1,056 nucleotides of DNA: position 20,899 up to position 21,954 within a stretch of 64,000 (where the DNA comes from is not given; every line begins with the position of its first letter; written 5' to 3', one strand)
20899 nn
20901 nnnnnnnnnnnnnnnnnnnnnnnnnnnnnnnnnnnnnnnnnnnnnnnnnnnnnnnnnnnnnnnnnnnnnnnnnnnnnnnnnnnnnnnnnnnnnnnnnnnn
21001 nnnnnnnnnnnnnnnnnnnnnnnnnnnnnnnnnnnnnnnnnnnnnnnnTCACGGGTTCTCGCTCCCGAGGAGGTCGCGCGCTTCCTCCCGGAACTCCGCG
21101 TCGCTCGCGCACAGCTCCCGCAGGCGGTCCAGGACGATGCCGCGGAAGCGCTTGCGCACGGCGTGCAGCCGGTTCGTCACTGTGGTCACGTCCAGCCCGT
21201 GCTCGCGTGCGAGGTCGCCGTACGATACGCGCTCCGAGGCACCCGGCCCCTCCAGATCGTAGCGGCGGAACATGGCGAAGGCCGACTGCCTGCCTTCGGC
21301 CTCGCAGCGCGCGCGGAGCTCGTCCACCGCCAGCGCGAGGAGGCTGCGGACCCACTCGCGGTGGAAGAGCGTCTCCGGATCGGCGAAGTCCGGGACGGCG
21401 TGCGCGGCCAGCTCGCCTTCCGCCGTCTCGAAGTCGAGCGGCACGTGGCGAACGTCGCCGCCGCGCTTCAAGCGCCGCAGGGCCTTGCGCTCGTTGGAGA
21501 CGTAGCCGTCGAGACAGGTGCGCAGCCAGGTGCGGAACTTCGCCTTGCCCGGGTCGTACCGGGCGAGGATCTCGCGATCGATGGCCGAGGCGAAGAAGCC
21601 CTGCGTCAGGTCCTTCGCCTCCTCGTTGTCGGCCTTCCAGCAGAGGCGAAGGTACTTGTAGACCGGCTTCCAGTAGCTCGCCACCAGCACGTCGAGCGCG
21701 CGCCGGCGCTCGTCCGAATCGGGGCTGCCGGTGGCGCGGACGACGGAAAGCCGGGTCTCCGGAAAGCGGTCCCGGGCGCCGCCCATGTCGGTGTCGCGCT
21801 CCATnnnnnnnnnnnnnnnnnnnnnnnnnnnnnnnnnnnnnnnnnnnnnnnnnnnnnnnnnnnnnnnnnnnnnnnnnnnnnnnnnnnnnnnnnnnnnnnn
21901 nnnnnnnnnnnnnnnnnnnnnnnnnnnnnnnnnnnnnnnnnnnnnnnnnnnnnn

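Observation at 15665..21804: Seven-gene minus-strand operon linking an ECF sigma factor / Ser-Thr kinase pair to a C39-peptidase ABC exporter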

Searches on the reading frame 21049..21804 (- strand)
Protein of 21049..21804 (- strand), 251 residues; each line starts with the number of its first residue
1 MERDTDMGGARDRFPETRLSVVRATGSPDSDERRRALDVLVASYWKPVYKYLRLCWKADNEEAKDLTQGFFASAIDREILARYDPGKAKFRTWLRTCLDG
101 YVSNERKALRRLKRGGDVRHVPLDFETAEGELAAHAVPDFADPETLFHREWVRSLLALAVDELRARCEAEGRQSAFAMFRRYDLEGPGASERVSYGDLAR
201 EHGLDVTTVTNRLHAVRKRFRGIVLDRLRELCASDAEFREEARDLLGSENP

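Call 4: search_protein_families(library=pfam, proteins=[window:21049-21804:-], max_evalue=0.01)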
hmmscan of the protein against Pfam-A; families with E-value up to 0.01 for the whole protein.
window:21049-21804:- (251 aa): 1 family
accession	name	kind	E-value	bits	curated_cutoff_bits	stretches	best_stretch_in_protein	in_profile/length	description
PF04542.20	Sigma70_r2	-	3.7e-06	27.1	24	1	40-111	1-70/71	Sigma-70 region 2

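Call 5: search_protein_families(library=ncbifam, proteins=[window:21049-21804:-], max_evalue=0.01)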
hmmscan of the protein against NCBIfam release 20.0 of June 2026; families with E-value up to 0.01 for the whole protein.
window:21049-21804:- (251 aa): 7 families
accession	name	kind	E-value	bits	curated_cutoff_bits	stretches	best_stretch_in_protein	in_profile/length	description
TIGR02937.1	sigma70-ECF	superfamily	2.7e-10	40.1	42.9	1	36-221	2-162/165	sigma-70 family RNA polymerase sigma factor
NF009166.1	PRK12513.1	equivalog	2.1e-06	27.6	206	1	34-163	21-139/193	RNA polymerase sigma factor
NF008888.0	PRK11922.1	equivalog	1.4e-05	24.9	204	1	34-222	29-194/231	RNA polymerase sigma factor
TIGR02952.1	Sig70_famx2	equivalog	0.00021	21.2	206.45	1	33-106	9-79/170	ECF subfamily RNA polymerase sigma factor, BldN family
TIGR02939.1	RpoE_Sigma70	equivalog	0.00057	19.9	236.15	1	34-218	19-180/190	RNA polymerase sigma factor RpoE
NF007216.0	PRK09638.1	equivalog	0.0023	17.7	194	1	34-113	17-93/180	RNA polymerase sigma factor SigY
NF007229.0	PRK09647.1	equivalog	0.0023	17.3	265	0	36-95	45-99/220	RNA polymerase sigma factor SigE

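Call 7: find_homologous_proteins(query=window:21049-21804:-, max_evalue=0.00001)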
Query window:21049-21804:- (251 aa): 5594 proteins with E <= 0.00001 among 8000 candidates; the best 120 are listed.
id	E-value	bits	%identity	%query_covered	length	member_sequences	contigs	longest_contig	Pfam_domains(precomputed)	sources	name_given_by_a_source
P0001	4.8e-155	532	95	100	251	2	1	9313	PF04542.21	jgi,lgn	jgi:RNA polymerase sigma factor (sigma-70 family)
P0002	2.9e-142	490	88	99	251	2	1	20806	PF04542.21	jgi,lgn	jgi:RNA polymerase sigma factor (sigma-70 family)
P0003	1.5e-116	406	76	96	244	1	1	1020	-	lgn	-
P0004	2.4e-113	396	73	94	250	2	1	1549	-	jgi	jgi:RNA polymerase sigma factor (sigma-70 family)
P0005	2.9e-112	392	74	95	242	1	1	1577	-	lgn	-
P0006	1.0e-110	387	75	94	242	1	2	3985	-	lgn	-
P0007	2.5e-108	379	72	95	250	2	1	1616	-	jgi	jgi:RNA polymerase sigma factor (sigma-70 family)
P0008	7.3e-102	358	74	87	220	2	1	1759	PF04542.21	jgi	jgi:RNA polymerase sigma factor (sigma-70 family)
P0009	4.1e-95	336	62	100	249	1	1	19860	-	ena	-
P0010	4.5e-94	333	63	98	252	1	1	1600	-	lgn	-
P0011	6.1e-94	332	62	98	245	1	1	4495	-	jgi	jgi:RNA polymerase sigma factor (sigma-70 family)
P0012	1.5e-93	331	65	94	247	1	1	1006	PF04542.21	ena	-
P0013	4.7e-93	329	61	99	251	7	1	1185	PF04542.21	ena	-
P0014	1.1e-92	328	62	99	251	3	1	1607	PF04542.21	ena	-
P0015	1.2e-92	328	61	99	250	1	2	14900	-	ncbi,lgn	-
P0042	2.4e-85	304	58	98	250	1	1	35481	PF04542.21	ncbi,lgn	ncbi:MAG: sigma-70 family RNA polymerase sigma factor [Planctomycetota bacterium]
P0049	8.0e-85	302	58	98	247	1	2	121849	-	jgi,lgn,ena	-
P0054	1.7e-84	301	59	98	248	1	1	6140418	-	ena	-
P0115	2.4e-82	294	57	98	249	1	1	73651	-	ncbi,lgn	ncbi:MAG TPA: hypothetical protein VGD61_13290 [Pyrinomonadaceae bacterium]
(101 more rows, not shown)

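Call 8: find_encoding_contigs(protein=P0002, flank=10000, max_places=2)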
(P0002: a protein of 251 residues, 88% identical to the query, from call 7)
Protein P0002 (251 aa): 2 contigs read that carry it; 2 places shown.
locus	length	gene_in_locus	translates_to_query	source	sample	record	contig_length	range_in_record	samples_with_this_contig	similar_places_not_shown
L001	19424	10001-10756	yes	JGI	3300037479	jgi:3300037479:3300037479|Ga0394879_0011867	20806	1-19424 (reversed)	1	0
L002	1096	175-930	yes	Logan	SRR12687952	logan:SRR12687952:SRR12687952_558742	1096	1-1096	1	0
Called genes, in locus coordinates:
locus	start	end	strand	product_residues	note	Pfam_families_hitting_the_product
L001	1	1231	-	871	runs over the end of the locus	?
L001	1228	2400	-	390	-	PF00364:Biotin_lipoyl (faint), PF25917:BSH_RND, PF25973:BSH_CzcB, PF25954:Beta-barrel_RND_2, PF25975:CzcB_C (weak), PF25989:YknX_C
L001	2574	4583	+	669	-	PF02897:Peptidase_S9_N (weak), PF26550:Tricorn_2nd (faint), PF26549:Tricorn_N (weak), PF01738:DLH, PF02129:Peptidase_S15, PF20434:BD-FAE, PF00326:Peptidase_S9, PF00561:Abhydrolase_1 (weak), +1 more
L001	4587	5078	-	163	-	PF08327:AHSA1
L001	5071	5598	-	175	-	PF05163:DinB, PF12867:DinB_2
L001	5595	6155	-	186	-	PF13404:HTH_AsnC-type, PF13412:HTH_24, PF22451:NirdL-like_HTH (faint), PF01047:MarR (weak), PF01037:AsnC_trans_reg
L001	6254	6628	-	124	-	PF20212:DUF6572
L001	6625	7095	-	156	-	PF05163:DinB, PF12867:DinB_2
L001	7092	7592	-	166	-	PF00710:Asparaginase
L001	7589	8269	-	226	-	PF13489:Methyltransf_23 (weak), PF08241:Methyltransf_11, PF08242:Methyltransf_12, PF13649:Methyltransf_25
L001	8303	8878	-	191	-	PF04336:ACP_PD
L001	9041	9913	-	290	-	PF01177:Asp_Glu_race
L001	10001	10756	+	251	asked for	PF04542:Sigma70_r2 (weak)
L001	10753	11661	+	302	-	PF00069:Pkinase, PF07714:PK_Tyr_Ser-Thr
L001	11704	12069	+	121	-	-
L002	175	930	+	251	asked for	PF04542:Sigma70_r2 (weak)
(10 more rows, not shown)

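Call 9: find_encoding_contigs(protein=P0009, flank=10000, max_places=2)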
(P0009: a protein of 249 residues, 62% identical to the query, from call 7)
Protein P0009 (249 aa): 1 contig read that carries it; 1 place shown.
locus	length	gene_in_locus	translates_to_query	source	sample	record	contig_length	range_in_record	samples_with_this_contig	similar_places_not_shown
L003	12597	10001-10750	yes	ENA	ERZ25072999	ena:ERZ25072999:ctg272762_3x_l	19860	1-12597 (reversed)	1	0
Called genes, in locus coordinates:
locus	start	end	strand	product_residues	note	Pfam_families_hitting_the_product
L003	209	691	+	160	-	PF00291:PALP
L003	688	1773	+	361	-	PF17396:DUF1611_N, PF07755:DUF1611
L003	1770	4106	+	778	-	PF02633:Creatininase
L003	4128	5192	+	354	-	PF02746:MR_MLE_N, PF13378:MR_MLE_C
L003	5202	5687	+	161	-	PF19780:DUF6265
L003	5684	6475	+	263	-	PF01987:AIM24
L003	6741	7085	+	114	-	PF05656:DUF805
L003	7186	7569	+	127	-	PF02537:CRCB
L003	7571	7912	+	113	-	PF02641:DUF190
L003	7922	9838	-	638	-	PF14559:TPR_19 (faint), PF07719:TPR_2 (faint), PF13374:TPR_10 (faint), PF13424:TPR_12, PF17874:TPR_MalT (weak), PF00515:TPR_1 (weak), PF13424:TPR_12, PF02518:HATPase_c, +3 more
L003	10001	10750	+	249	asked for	-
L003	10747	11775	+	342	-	PF00069:Pkinase, PF01636:APH (faint), PF07714:PK_Tyr_Ser-Thr, PF03109:ABC1 (weak)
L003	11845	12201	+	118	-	-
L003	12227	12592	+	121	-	PF00903:Glyoxalase (weak), PF22677:Ble-like_N, PF18029:Glyoxalase_6 (weak)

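Call 10: find_encoding_contigs(protein=P0054, flank=10000, max_places=2)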
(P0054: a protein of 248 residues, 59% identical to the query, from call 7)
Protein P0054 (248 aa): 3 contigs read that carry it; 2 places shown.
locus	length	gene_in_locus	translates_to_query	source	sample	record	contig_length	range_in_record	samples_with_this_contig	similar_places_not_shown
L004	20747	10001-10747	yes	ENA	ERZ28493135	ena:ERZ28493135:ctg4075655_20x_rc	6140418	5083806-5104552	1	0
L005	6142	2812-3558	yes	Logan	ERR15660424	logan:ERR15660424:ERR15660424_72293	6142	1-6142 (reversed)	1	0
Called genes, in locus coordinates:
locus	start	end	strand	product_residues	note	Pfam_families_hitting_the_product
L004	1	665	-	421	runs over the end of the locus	PF12704:MacB_PCD, PF02687:FtsX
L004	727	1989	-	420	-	PF12704:MacB_PCD, PF02687:FtsX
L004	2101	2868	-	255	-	PF02463:SMC_N, PF00005:ABC_tran, PF13304:AAA_21 (faint)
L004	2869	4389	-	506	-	PF25917:BSH_RND, PF25885:HH_EMRA (faint), PF25893:HH_CzcB (weak), PF25990:Beta-barrel_YknX (weak), PF26002:Beta-barrel_AprE (faint), PF25989:YknX_C (weak)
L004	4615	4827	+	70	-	-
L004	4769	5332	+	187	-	PF16697:Yop-YscD_cpl (weak), PF00498:FHA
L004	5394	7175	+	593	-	PF12773:DZR (faint), PF13240:Zn_Ribbon_1 (faint), PF13248:Zn_ribbon_3 (faint), PF00069:Pkinase, PF07714:PK_Tyr_Ser-Thr, PF00498:FHA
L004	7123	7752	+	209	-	PF06271:RDD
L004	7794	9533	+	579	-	PF16697:Yop-YscD_cpl, PF00498:FHA, PF01590:GAF, PF13185:GAF_2, PF13492:GAF_3, PF07228:SpoIIE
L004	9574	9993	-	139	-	-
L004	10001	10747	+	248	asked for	-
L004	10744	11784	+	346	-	PF00069:Pkinase, PF01636:APH (faint), PF07714:PK_Tyr_Ser-Thr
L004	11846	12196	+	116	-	-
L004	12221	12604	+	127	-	PF00903:Glyoxalase (weak), PF22677:Ble-like_N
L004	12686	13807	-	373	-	PF01112:Asparaginase_2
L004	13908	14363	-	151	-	PF12826:HHH_2 (faint), PF14716:HHH_8, PF11798:IMS_HHH (faint), PF00633:HHH (faint), PF11731:Cdd1 (faint), PF12836:HHH_3 (faint), PF21176:RecR_HhH (faint), PF14520:HHH_5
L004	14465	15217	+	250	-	PF01814:Hemerythrin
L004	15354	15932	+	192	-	-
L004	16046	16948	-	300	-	PF00696:AA_kinase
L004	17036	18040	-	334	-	PF02729:OTCace_N, PF00185:OTCace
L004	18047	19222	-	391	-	PF00202:Aminotran_3, PF00155:Aminotran_1_2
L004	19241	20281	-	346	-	PF01118:Semialdhyde_dh, PF22698:Semialdhyde_dhC_1, PF02774:Semialdhyde_dhC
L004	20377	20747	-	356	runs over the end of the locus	-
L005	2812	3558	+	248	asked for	-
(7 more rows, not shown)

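Call 12: find_encoding_contigs(protein=P0042, flank=8000, max_places=1)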
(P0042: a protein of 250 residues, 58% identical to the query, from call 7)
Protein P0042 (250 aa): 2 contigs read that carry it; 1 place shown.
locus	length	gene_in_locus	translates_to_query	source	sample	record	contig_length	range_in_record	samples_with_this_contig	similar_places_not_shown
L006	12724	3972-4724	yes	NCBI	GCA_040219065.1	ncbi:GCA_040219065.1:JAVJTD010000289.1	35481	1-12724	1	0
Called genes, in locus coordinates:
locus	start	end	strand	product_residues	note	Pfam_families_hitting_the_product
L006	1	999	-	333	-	PF12849:PBP_like_2, PF12727:PBP_like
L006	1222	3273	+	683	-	PF00884:Sulfatase, PF01663:Phosphodiest (faint), PF16347:SGSH_C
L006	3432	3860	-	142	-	PF00903:Glyoxalase, PF18029:Glyoxalase_6 (weak)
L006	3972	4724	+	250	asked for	PF04542:Sigma70_r2 (weak)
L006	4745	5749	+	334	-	PF00069:Pkinase, PF01636:APH (faint), PF03109:ABC1 (faint), PF07714:PK_Tyr_Ser-Thr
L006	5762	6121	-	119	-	-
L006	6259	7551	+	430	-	PF00561:Abhydrolase_1, PF12697:Abhydrolase_6 (faint), PF12146:Hydrolase_4 (weak)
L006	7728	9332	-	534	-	PF07602:DUF1565, PF13229:Beta_helix (weak)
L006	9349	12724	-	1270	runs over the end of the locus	-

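Call 13: find_encoding_contigs(protein=P0115, flank=8000, max_places=1)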
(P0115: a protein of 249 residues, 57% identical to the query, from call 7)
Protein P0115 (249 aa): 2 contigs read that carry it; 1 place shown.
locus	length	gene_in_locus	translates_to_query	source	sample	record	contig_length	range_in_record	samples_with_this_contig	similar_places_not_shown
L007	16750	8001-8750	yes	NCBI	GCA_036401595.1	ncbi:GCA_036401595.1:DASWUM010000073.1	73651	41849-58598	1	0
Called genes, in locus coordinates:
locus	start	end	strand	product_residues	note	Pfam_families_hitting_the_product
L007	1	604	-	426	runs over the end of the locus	PF12704:MacB_PCD, PF02687:FtsX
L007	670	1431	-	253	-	PF02463:SMC_N, PF00005:ABC_tran, PF13304:AAA_21 (faint)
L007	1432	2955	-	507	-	PF25917:BSH_RND, PF25885:HH_EMRA (weak), PF25893:HH_CzcB (weak), PF25990:Beta-barrel_YknX (weak), PF26002:Beta-barrel_AprE (faint), PF25989:YknX_C (weak)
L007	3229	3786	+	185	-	PF16697:Yop-YscD_cpl (faint), PF00498:FHA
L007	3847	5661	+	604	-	PF12773:DZR (faint), PF13240:Zn_Ribbon_1 (weak), PF13248:Zn_ribbon_3 (weak), PF00069:Pkinase, PF07714:PK_Tyr_Ser-Thr, PF00498:FHA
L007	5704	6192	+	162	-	PF06271:RDD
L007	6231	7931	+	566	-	PF16697:Yop-YscD_cpl, PF00498:FHA, PF01590:GAF, PF13185:GAF_2, PF13492:GAF_3, PF07228:SpoIIE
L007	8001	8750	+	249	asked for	-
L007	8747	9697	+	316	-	PF00069:Pkinase, PF07714:PK_Tyr_Ser-Thr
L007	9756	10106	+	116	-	-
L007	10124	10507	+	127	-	PF22677:Ble-like_N (weak)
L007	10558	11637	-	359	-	PF01112:Asparaginase_2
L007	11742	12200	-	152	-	PF10391:DNA_pol_lambd_f (faint), PF14716:HHH_8, PF12836:HHH_3 (faint), PF11798:IMS_HHH (faint), PF00633:HHH (faint), PF11731:Cdd1 (faint), PF12826:HHH_2 (weak), PF14520:HHH_5, +1 more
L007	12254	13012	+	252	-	PF01814:Hemerythrin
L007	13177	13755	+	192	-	-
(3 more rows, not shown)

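Call 14: find_encoding_contigs(protein=P0049, flank=8000, max_places=1)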
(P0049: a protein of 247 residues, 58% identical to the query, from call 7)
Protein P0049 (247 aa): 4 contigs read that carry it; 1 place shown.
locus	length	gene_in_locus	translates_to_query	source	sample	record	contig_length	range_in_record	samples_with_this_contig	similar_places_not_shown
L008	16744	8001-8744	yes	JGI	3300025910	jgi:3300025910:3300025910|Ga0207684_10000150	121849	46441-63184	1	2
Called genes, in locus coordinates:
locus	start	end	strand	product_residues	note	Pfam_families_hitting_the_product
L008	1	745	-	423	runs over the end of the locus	PF12704:MacB_PCD, PF02687:FtsX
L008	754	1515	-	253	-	PF02463:SMC_N (weak), PF00005:ABC_tran, PF13304:AAA_21 (faint)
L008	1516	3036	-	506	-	PF25917:BSH_RND, PF25885:HH_EMRA (weak), PF25876:HH_MFP_RND (weak), PF25990:Beta-barrel_YknX (weak), PF26002:Beta-barrel_AprE (faint), PF25989:YknX_C (weak)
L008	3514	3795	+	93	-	PF00498:FHA, PF16697:Yop-YscD_cpl (weak)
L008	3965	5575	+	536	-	PF00069:Pkinase, PF01636:APH (faint), PF07714:PK_Tyr_Ser-Thr, PF00498:FHA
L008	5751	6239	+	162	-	PF06271:RDD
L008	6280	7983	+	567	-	PF16697:Yop-YscD_cpl, PF00498:FHA, PF01590:GAF, PF13185:GAF_2, PF13492:GAF_3, PF07228:SpoIIE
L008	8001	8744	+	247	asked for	-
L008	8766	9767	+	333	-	PF00069:Pkinase, PF01636:APH (faint), PF07714:PK_Tyr_Ser-Thr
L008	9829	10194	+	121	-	-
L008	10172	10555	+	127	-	PF00903:Glyoxalase (weak), PF22677:Ble-like_N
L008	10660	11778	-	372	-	PF01112:Asparaginase_2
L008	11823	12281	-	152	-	PF12826:HHH_2 (faint), PF14716:HHH_8, PF11798:IMS_HHH (faint), PF00633:HHH (faint), PF11731:Cdd1 (faint), PF12836:HHH_3 (faint), PF21176:RecR_HhH (faint), PF14520:HHH_5, +1 more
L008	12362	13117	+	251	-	PF01814:Hemerythrin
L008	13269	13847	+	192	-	-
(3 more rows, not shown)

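Call 23: find_related_loci(query=A1, collection=genome_contigs, flank=10000)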
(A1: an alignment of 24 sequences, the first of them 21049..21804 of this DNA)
Query A1 (251 aa) in genome_contigs; peptide patterns used: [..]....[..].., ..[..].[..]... (x = any residue, [..] = any of these).
600 stretches matched a pattern (row limit reached: there are more); 577 encode a relative of the query (tblastn E <= 1e-3); the best 80 are kept; 80 distinct loci.
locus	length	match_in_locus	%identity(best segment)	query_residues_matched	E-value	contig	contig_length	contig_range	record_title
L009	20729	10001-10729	58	1-247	2e-87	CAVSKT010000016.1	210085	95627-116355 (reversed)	MAG: uncultured Acidobacteriota bacterium isolate MFD09206.bin.2.89 genome assembly, contig: contig_8338, whole genome s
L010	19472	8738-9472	56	1-247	3e-85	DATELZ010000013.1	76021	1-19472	MAG TPA_asm: Pyrinomonadaceae bacterium isolate SMAG_U8929 k141_148904, whole genome shotgun sequence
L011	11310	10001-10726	57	1-247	6e-85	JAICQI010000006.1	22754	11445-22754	MAG: Pyrinomonadaceae bacterium isolate TY_HY_2_bin.36 k141_4825593_length_22754_cov_11.0000, whole genome shotgun seque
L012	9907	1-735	55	1-247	3e-84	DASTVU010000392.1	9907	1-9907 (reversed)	MAG TPA_asm: Pyrinomonadaceae bacterium isolate SMAG_U2367 k141_1552455, whole genome shotgun sequence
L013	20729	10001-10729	56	1-247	5e-84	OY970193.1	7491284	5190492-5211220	MAG: uncultured Acidobacteriota bacterium isolate MFD09206.bin.1.42 genome assembly, chromosome: 1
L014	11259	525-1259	54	1-247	5e-84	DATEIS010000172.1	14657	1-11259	MAG TPA_asm: Pyrinomonadaceae bacterium isolate SMAG_U8844 k141_223760, whole genome shotgun sequence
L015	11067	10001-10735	56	1-247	1e-83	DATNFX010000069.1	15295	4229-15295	MAG TPA_asm: Pyrinomonadaceae bacterium isolate SMAG_U11306 k141_1583101, whole genome shotgun sequence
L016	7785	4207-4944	55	1-247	1e-83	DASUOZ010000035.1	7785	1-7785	MAG TPA_asm: Pyrinomonadaceae bacterium isolate SMAG_U1641 k141_1025457, whole genome shotgun sequence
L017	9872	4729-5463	55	1-247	3e-83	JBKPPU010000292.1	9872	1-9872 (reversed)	MAG: Acidobacteriota bacterium isolate GS_EKS_MAG_00094 GS_EKS_000000683538, whole genome shotgun sequence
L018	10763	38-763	56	1-249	2e-83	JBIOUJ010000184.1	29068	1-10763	MAG: Pyrinomonadaceae bacterium isolate MAG137 k127_2997840, whole genome shotgun sequence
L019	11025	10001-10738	56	1-246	3e-83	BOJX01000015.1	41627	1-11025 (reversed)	MAG: Planctomycetota bacterium BroJett003 DNA, sequence015, whole genome shotgun sequence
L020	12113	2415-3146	56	1-247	4e-83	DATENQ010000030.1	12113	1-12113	MAG TPA_asm: Pyrinomonadaceae bacterium isolate SMAG_U8973 k141_1404916, whole genome shotgun sequence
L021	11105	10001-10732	57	1-247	8e-83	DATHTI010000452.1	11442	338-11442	MAG TPA_asm: Pyrinomonadaceae bacterium isolate SMAG_U16073 k141_1748427, whole genome shotgun sequence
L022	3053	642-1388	51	1-247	5e-83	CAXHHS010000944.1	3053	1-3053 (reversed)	MAG TPA_asm: uncultured bacterium isolate SRR12479933_metabat2_5 genome assembly, contig: ERZ4874384.3930, whole genome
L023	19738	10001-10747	55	1-249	1e-81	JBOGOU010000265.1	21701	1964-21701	MAG: Pyrinomonadaceae bacterium isolate H1-B1_maxbin2.bin.13 k127_869585, whole genome shotgun sequence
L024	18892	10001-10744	51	1-249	4e-81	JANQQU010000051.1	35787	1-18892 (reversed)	MAG: Calditrichia bacterium isolate IP29b_bin.38 k99_3793907, whole genome shotgun sequence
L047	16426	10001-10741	53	1-249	6e-77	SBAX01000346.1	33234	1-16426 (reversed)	MAG: Phycisphaera mikurensis isolate Bin_18_1 Hy_contig17047, whole genome shotgun sequence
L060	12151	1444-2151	55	13-248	1e-74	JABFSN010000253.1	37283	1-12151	MAG: Phycisphaerales bacterium isolate WB-IL-13 seq_465, whole genome shotgun sequence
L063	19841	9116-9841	50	2-247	2e-74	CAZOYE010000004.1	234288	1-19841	MAG TPA_asm: uncultured Ignavibacteria bacterium isolate SRP323723_co1_129 genome assembly, contig: NODE_34_length_23428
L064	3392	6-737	54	4-249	1e-74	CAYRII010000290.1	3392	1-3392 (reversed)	MAG TPA_asm: uncultured Terriglobales bacterium isolate binchicken_co21_442 genome assembly, contig: NODE_48440_length_3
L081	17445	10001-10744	49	1-249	3e-73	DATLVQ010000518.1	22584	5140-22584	MAG TPA_asm: Bryobacteraceae bacterium isolate SMAG_U13196 k141_157304, whole genome shotgun sequence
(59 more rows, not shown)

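Call 34: search_solved_structures(query=window:21049-21804:-, max_evalue=1, show_alignments=3)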
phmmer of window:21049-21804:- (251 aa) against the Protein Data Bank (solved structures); distinct sequences matched with E-value up to 1: 1.
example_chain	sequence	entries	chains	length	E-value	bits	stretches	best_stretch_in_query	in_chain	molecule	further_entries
1lqa_A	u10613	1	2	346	0.71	12.5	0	168-209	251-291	Tas protein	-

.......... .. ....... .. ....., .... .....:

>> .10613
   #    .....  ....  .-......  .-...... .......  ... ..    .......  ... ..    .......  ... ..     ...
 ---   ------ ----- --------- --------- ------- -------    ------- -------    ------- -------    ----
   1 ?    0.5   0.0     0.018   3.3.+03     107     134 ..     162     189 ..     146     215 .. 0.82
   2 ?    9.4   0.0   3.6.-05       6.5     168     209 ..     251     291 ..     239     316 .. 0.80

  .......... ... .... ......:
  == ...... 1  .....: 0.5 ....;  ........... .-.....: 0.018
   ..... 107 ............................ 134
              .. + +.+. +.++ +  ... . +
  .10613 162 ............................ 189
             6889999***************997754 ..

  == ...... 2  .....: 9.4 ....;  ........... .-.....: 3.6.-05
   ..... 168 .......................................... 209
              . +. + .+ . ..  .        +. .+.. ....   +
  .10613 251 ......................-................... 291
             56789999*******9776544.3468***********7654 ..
